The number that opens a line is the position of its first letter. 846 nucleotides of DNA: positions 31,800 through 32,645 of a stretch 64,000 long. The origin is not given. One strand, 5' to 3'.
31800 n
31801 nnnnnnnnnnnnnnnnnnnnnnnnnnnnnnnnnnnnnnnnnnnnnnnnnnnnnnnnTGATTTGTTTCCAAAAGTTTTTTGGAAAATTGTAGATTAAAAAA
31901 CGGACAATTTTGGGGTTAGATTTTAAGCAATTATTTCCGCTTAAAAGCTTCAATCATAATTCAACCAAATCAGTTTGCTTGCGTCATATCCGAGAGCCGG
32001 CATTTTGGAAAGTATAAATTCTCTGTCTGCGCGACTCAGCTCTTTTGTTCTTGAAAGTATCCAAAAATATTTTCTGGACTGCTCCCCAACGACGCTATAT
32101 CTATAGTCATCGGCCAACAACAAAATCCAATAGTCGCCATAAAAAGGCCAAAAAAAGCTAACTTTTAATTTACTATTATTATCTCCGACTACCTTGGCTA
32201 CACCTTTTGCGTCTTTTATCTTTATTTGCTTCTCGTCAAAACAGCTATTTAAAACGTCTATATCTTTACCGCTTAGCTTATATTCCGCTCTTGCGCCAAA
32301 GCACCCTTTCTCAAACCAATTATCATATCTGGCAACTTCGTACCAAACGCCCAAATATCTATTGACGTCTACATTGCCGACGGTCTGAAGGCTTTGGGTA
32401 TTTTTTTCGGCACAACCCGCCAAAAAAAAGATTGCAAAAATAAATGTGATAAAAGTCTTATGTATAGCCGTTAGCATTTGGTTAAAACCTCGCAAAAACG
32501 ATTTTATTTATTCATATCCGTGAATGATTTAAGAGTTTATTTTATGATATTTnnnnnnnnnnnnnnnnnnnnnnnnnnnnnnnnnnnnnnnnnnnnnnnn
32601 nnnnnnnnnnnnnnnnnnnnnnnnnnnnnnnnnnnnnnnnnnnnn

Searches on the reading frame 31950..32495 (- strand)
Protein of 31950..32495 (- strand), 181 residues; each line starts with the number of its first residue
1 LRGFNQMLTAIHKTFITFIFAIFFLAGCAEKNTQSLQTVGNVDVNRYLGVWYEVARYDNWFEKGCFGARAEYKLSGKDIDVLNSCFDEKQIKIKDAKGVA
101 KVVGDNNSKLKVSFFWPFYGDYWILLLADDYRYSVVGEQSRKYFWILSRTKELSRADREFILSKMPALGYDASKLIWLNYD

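Call 100: search_protein_families(library=pfam, proteins=[window:31950-32495:-], max_evalue=0.001)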
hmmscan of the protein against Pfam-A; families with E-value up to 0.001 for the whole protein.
window:31950-32495:- (181 aa): 1 family
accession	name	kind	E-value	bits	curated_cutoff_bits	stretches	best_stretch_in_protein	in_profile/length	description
PF08212.18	Lipocalin_2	-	2e-41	141.8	24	1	42-178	1-144/146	Lipocalin-like domain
